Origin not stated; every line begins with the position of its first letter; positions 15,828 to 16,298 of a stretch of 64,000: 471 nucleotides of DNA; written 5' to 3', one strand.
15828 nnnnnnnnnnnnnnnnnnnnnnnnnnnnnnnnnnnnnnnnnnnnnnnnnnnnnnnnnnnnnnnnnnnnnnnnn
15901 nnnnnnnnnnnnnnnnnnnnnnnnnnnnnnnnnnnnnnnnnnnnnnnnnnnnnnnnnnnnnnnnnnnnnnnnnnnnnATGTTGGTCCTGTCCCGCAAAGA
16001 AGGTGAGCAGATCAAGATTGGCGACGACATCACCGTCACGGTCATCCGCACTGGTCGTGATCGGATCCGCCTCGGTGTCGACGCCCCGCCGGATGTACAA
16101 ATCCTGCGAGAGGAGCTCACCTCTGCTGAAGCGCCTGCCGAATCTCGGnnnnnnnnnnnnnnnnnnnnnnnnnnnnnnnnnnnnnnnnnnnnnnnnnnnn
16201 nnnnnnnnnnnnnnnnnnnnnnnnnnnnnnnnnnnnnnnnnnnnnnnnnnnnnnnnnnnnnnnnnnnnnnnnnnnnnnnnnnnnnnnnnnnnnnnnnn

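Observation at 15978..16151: Phage-encoded CsrA/RsmA homologue missed by the ORF track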

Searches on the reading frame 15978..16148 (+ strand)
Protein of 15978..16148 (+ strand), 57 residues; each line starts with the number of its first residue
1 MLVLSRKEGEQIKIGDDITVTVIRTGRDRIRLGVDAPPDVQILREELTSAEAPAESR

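Call 3: search_protein_families(library=pfam, proteins=[window:15978-16148:+], max_evalue=0.01)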
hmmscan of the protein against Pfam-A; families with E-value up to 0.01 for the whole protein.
window:15978-16148:+ (57 aa): 1 family
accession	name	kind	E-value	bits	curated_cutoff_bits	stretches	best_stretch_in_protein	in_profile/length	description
PF02599.21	CsrA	-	1.6e-22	79.6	27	1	1-49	1-49/53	Global regulator protein family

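Call 4: search_protein_families(library=ncbifam, proteins=[window:15978-16148:+], max_evalue=0.01)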
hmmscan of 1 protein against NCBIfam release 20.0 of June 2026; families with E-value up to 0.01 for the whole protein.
window:15978-16148:+ (57 aa): 3 families
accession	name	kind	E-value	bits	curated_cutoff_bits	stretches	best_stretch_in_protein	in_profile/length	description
TIGR00202.1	csrA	equivalog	1.2e-18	67.1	70.1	1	1-49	1-49/69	carbon storage regulator CsrA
NF002469.0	PRK01712.1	equivalog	1.3e-17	63.6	73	1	1-47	1-47/65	carbon storage regulator CsrA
NF001844.0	PRK00568.1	equivalog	7.6e-14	51.6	106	1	1-50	1-50/76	carbon storage regulator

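Call 5: search_protein_families(library=phrogs, proteins=[window:15978-16148:+], max_evalue=0.01)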
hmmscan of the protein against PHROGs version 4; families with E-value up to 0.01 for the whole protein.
window:15978-16148:+ (57 aa): 4 families
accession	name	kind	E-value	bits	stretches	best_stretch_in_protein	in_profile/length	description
phrog_9500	-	transcription regulation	1.2e-15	58.2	1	1-49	1-49/65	CsrA-like regulator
phrog_5527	-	transcription regulation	1.2e-14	55.4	1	1-48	1-48/123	transcriptional regulator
phrog_31572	-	unknown function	3e-10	41.1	1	1-52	1-52/105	-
phrog_2482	-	unknown function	0.0054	17.8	1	1-49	1-49/61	-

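Call 7: search_dna_similar(query=window:15978-16148:+, collection=phages, mode=protein, max_rows=40, max_evalue=0.001)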
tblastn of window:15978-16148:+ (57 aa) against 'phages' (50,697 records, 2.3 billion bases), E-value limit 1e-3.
Records with a match: 82; places in all: 82; records where one place covers at least 80% of the query: 80.
Best place of each record, by identity: <60% 82.
By first word of the organism name: Pseudomonas 46; Vibrio 28; Acinetobacter 2; Escherichia 2; Providencia 1; Salmonella 1; Bacillus 1; Bacteriophage 1.
By host as written in the record: - 31; Pseudomonas aeruginosa 22; Vibrio crassostreae 6; Pseudomonas aeruginosa PAO1 5; carbapenem-resistant Pseudomonas aeruginosa YMC11/07/P54 2; Pseudomonas sp. 2; Pseudomonas aeruginosa HIM-6 2; Escherichia coli 2; and 10 more.
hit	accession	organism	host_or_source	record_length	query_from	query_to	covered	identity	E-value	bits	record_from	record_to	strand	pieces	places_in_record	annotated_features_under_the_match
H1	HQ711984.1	Pseudomonas phage phi297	Pseudomonas aeruginosa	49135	1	47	82%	53.2%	5e-9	55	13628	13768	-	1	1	global regulatory protein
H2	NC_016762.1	Pseudomonas phage phi297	Pseudomonas aeruginosa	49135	1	47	82%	53.2%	5e-9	55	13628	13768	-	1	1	transcriptional regulator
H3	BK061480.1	Pseudomonas phage vB_PaeS-D14H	Pseudomonas aeruginosa strain 3-38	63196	1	47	82%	53.2%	7e-9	54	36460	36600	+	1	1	Bacteriophage control infection protein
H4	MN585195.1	Pseudomonas phage AUS531phi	Pseudomonas aeruginosa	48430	1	47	82%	53.2%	9e-9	54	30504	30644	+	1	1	bacteriophage control infection protein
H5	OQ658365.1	Pseudomonas phage sp.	Pseudomonas aeruginosa PACL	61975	1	47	82%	53.2%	9e-9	54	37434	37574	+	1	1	global regulatory protein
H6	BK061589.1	Pseudomonas phage vB_PaeS-D14P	Pseudomonas aeruginosa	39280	1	47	82%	53.2%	9e-9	54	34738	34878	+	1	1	Bacteriophage control infection protein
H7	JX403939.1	Pseudomonas phage YMC/01/01/P52_PAE_BP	Pseudomonas aeruginosa YMC/01/01/P52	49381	1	47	82%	53.2%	9e-9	54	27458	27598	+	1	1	hypothetical protein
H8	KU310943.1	Pseudomonas phage YMC11/07/P54_PAE_BP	carbapenem-resistant Pseudomonas ...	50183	1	47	82%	53.2%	9e-9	54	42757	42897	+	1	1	hypothetical protein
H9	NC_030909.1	Pseudomonas phage YMC11/07/P54_PAE_BP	carbapenem-resistant Pseudomonas ...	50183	1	47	82%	53.2%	9e-9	54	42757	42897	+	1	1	transcriptional regulator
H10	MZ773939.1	Pseudomonas phage PP9W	Pseudomonas aeruginosa P9W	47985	1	47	82%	53.2%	9e-9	54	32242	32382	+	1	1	carbon storage regulator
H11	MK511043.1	Pseudomonas phage vB_Pae_BR228a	Pseudomonas aeruginosa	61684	1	49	86%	49.0%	7e-7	49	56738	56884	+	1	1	carbon storage regulator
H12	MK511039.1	Pseudomonas phage vB_Pae_CF24a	Pseudomonas aeruginosa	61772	1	49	86%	49.0%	7e-7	49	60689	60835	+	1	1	carbon storage regulator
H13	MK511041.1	Pseudomonas phage vB_Pae_CF69a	Pseudomonas aeruginosa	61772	1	49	86%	49.0%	7e-7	49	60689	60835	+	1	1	carbon storage regulator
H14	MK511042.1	Pseudomonas phage vB_Pae_CF126a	Pseudomonas aeruginosa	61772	1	49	86%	49.0%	7e-7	49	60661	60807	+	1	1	carbon storage regulator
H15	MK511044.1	Pseudomonas phage vB_Pae_BR197a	Pseudomonas aeruginosa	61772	1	49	86%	49.0%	7e-7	49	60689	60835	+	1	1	carbon storage regulator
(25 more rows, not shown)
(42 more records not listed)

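Call 12: find_homologous_proteins(query=window:15978-16148:+, max_evalue=0.001)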
Query window:15978-16148:+ (57 aa): 83 proteins with E <= 0.001 among 85 candidates.
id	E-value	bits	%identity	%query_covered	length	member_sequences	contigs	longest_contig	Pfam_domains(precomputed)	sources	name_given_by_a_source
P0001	2.1e-27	110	100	100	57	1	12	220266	PF02599.22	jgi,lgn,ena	-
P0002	1.9e-13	67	62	93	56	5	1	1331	PF02599.22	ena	-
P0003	3.5e-13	66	66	82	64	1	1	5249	PF02599.22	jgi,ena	-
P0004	9.8e-13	64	66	82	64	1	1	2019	PF02599.22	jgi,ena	-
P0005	1.4e-12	64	61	100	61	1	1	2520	PF02599.22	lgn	-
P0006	2.2e-12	63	61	95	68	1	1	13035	PF02599.22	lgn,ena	-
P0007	3.6e-12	63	66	82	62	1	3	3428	PF02599.22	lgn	-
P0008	3.9e-12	63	66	82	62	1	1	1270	PF02599.22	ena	-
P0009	1.4e-11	61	69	86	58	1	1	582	PF02599.22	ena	-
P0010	3.3e-11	60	68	82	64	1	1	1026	PF02599.22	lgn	-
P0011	4.2e-11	59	67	91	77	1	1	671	PF02599.22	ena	-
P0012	4.5e-11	59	67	86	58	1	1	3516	PF02599.22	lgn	-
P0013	5.1e-11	59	59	89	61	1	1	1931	PF02599.22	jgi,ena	-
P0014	6.1e-11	59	57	98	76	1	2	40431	PF02599.22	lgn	-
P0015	9.0e-11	58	64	82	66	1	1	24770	PF02599.22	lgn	-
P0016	9.3e-11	58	68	82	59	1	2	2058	PF02599.22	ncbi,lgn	-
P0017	1.1e-10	58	61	89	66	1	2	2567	PF02599.22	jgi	jgi:carbon storage regulator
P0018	1.5e-10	58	62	82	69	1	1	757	PF02599.22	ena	-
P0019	2.6e-10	57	57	86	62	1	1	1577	PF02599.22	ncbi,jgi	jgi:carbon storage regulator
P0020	4.4e-10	56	61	89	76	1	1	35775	PF02599.22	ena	-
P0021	5.4e-10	56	57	89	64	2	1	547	PF02599.22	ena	-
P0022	5.5e-10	56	64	82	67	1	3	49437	PF02599.22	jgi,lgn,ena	-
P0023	9.2e-10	55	60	88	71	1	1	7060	PF02599.22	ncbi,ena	-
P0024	1.1e-9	55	64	82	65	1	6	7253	PF02599.22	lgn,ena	-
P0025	1.3e-9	55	57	89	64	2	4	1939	PF02599.22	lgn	-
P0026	1.8e-9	54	63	91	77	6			PF02599.22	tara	tara:strand:+ start:5245 stop:5478 length:234 start_codon:yes stop_codon:yes gene_type:complete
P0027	1.8e-9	54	54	100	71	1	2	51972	PF02599.22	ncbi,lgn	-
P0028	1.9e-9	54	62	82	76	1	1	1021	PF02599.22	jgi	jgi:carbon storage regulator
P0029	2.9e-9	54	58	88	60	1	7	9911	PF02599.22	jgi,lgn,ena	jgi:carbon storage regulator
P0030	3.6e-9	53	63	84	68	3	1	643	PF02599.22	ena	-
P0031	4.1e-9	53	60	84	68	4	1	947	PF02599.22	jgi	jgi:carbon storage regulator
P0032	4.3e-9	53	63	84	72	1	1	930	PF02599.22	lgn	-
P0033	5.5e-9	53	64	74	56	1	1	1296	PF02599.22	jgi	-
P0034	7.3e-9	52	62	82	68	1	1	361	PF02599.22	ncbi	-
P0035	1.1e-8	52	48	100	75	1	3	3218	PF02599.22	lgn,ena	-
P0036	1.2e-8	52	60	84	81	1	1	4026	PF02599.22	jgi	jgi:carbon storage regulator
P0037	1.4e-8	52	54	98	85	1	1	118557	PF02599.22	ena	-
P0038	1.6e-8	51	58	88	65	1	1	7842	PF02599.22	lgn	-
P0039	1.6e-8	51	59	86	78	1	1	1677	PF02599.22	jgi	jgi:carbon storage regulator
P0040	1.7e-8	51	60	84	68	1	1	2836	PF02599.22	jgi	jgi:carbon storage regulator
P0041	3.2e-8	50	60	88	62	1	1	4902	PF02599.22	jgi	jgi:carbon storage regulator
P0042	3.3e-8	50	64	82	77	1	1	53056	PF02599.22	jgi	jgi:carbon storage regulator CsrA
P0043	4.3e-8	50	60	82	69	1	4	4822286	PF02599.22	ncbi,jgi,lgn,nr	ncbi:MAG: hypothetical protein KatS3mg108_1984 [Isosphaeraceae bacterium]|jgi:carbon storage regulat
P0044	4.9e-8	50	57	82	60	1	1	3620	PF02599.22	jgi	jgi:carbon storage regulator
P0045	5.1e-8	50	60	82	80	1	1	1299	PF02599.22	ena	-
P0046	6.7e-8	49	62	82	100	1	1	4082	PF02599.22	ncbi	-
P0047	7.4e-8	49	58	88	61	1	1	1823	PF02599.22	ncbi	-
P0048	8.0e-8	49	58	95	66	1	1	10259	PF02599.22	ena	-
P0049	8.7e-8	49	60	88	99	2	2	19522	PF02599.22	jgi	jgi:carbon storage regulator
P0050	9.8e-8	49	60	82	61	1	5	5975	PF02599.22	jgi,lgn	jgi:carbon storage regulator CsrA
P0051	1.0e-7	49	60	88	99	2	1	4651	PF02599.22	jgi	jgi:carbon storage regulator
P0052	1.4e-7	48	58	84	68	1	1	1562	PF02599.22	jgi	-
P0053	2.1e-7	48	59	86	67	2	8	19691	PF02599.22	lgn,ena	-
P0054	2.2e-7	48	58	84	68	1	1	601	PF02599.22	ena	-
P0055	2.5e-7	48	56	100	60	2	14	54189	PF02599.22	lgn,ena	-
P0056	2.6e-7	48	51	86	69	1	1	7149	PF02599.22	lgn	-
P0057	2.7e-7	48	57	82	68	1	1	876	PF02599.22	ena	-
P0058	3.7e-7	47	53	82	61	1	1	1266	PF02599.22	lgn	-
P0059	4.4e-7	47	53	100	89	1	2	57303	PF02599.22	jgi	jgi:carbon storage regulator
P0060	5.4e-7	47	50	95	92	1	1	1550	PF02599.22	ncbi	-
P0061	6.2e-7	46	52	91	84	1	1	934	PF02599.22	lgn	-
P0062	7.8e-7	46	57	81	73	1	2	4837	PF02599.22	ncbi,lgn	-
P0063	9.0e-7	46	53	95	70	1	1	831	PF02599.22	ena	-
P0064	9.6e-7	46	55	82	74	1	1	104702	PF02599.22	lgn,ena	-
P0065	9.8e-7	46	51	82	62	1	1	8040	PF02599.22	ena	-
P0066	1.2e-6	45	50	88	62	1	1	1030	PF02599.22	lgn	-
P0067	1.5e-6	45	55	82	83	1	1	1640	PF02599.22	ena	-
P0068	1.9e-6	45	53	82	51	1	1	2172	PF02599.22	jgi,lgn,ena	-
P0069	2.2e-6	45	54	88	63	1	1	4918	PF02599.22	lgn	-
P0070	2.4e-6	45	55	82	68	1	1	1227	PF02599.22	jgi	-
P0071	2.7e-6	44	49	100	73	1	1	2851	PF02599.22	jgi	jgi:carbon storage regulator CsrA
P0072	4.1e-6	44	53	86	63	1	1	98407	PF02599.22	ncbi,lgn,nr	ncbi:MAG TPA: carbon storage regulator [Pirellulales bacterium]|nr:carbon storage regulator [Pirellu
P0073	6.6e-6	43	53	82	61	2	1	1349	PF02599.22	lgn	-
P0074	7.9e-6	43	47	96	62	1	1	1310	PF02599.22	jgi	jgi:carbon storage regulator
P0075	8.8e-6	43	55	82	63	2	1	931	PF02599.22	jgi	jgi:carbon storage regulator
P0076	9.3e-6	43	51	82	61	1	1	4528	PF02599.22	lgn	-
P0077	4.2e-5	41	55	84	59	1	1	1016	PF02599.22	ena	-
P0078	7.2e-5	40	47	100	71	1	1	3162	PF02599.22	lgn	-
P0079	9.4e-5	40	53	82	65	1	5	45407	PF02599.22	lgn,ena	-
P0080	1.6e-4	39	50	82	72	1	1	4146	PF02599.22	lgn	-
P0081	1.9e-4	39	49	82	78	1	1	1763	PF02599.22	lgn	-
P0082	2.0e-4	39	48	93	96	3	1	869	PF02599.22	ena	-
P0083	7.8e-4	37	50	93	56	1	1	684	PF02599.22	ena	-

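Call 14: find_encoding_contigs(protein=P0001, flank=10000, max_places=10)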
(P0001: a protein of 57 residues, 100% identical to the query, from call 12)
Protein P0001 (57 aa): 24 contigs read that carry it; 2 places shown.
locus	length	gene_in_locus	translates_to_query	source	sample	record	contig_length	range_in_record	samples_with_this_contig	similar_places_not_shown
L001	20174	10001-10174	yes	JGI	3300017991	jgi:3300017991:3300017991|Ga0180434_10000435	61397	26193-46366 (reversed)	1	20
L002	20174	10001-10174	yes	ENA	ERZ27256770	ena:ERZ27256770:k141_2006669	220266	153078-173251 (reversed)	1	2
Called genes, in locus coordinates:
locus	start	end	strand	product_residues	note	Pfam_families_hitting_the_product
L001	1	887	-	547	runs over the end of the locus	PF03796:DnaB_C (weak), PF13481:AAA_25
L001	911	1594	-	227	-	-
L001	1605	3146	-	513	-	PF04851:ResIII (weak), PF00271:Helicase_C (weak)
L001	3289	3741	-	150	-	-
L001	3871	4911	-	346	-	-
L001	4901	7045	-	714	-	PF02463:SMC_N, PF13175:AAA_15 (weak), PF13476:AAA_23, PF13304:AAA_21 (weak)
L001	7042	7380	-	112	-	-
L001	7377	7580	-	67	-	-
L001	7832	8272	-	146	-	-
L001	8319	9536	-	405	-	-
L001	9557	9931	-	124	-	-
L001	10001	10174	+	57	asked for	PF02599:CsrA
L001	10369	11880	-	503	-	PF00294:PfkB, PF01467:CTP_transf_like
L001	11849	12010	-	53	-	-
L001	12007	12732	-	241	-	-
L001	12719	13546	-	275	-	-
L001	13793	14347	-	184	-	-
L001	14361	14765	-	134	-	-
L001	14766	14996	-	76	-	-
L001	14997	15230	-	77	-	-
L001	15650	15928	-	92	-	-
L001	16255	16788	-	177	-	-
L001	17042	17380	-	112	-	-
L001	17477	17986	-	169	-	-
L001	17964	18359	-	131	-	-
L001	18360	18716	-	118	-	-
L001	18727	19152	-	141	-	PF00334:NDK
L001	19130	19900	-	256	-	PF04542:Sigma70_r2 (weak), PF04545:Sigma70_r4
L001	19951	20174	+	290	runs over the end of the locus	-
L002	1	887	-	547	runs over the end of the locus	PF03796:DnaB_C (weak), PF13481:AAA_25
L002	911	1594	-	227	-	-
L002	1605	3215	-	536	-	PF04851:ResIII (weak), PF00271:Helicase_C (weak)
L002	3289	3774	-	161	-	-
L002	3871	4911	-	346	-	-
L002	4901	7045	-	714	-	PF02463:SMC_N, PF13175:AAA_15 (weak), PF13476:AAA_23, PF13304:AAA_21 (weak)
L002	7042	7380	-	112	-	-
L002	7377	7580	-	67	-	-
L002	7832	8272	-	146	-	-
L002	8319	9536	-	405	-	-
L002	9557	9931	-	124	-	-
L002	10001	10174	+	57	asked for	PF02599:CsrA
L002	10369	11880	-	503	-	PF00294:PfkB, PF01467:CTP_transf_like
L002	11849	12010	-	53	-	-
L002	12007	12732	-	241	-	-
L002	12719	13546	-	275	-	-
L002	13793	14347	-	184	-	-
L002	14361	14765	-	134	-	-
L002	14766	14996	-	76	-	-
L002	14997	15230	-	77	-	-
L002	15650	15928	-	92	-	-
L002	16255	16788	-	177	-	-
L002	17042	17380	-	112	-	-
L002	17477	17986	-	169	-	-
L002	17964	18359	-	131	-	-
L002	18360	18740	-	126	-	-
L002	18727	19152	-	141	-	PF00334:NDK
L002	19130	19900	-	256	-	PF04542:Sigma70_r2 (weak), PF04545:Sigma70_r4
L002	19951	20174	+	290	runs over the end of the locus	-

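Call 15: search_solved_structures(query=window:15978-16148:+, max_evalue=0.001, show_alignments=3)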
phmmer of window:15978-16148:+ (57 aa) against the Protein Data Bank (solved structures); distinct sequences matched with E-value up to 0.001: 9.
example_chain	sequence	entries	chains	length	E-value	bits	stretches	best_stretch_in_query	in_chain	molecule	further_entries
2jpp_A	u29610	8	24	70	4.7e-12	48.3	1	1-48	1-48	Translational repressor | Carbon storage regulator homolog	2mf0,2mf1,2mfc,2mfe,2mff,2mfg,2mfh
7yr6_E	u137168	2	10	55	1.5e-10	43.6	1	1-48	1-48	Translational regulator CsrA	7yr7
1y00_A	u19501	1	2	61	2.4e-10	42.9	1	1-49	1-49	Carbon storage regulator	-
2bti_A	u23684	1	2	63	2.9e-10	42.7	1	1-49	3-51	CARBON STORAGE REGULATOR HOMOLOG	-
1vpz_A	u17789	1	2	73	3.2e-10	42.6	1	1-48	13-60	Carbon storage regulator homolog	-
5z38_F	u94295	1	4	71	4e-10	42.3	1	1-49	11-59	wild type CsrA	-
5dmb_D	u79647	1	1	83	5.8e-09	38.7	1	2-50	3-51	Carbon storage regulator homolog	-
1t3o_A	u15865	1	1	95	1.2e-08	37.7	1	1-47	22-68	Carbon storage regulator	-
5z38_E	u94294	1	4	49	1.9e-08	37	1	1-43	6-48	Truncated-CsrA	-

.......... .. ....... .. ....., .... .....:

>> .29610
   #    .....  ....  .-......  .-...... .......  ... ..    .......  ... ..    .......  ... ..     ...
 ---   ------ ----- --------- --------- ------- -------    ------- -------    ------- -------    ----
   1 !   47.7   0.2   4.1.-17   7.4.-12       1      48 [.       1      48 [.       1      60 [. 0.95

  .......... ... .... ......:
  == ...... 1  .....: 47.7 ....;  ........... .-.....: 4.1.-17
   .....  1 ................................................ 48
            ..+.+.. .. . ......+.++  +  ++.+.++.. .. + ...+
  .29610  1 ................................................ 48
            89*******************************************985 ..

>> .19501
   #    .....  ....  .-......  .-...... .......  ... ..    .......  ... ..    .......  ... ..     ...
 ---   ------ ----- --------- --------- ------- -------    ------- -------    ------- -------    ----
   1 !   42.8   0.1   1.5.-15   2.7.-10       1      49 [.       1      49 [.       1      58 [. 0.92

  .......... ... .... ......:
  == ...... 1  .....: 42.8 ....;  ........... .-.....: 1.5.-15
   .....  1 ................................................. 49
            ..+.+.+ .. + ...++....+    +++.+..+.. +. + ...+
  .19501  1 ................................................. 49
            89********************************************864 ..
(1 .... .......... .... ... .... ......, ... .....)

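Call 20: find_related_loci(query=window:15978-16148:+, collection=viral_contigs, flank=6000)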
Query window:15978-16148:+ (57 aa) in viral_contigs; peptide patterns used: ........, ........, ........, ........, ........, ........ (x = any residue, [..] = any of these).
68 stretches matched a pattern; 30 encode a relative of the query (tblastn E <= 1e-3); 30 distinct loci.
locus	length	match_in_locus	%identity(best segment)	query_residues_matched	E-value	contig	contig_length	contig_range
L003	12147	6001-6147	62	1-50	1e-17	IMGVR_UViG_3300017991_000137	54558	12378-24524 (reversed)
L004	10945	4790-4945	63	1-52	5e-16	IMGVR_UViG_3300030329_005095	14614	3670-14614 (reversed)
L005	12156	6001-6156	63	1-52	5e-16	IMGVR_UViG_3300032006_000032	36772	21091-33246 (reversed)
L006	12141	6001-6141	64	1-47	7e-15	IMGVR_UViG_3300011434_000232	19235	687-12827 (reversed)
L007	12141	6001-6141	64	1-47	7e-15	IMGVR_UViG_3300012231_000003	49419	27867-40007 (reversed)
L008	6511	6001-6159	55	1-53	4e-14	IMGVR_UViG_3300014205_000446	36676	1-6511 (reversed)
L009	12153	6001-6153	57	1-51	5e-14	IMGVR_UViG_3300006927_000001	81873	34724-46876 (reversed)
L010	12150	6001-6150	52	1-50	4e-13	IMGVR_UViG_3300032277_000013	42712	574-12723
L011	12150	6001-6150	52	1-50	4e-13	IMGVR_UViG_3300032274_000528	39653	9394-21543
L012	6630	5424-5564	55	1-47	3e-12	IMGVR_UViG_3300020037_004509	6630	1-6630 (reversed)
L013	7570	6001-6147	49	1-49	8e-12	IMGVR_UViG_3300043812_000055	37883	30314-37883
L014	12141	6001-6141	62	1-47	6e-12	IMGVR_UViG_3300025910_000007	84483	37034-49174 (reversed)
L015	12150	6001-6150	50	1-50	1e-11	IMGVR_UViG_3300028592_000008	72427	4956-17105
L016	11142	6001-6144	56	1-48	1e-10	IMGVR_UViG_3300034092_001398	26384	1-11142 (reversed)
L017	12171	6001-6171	44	1-57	1e-10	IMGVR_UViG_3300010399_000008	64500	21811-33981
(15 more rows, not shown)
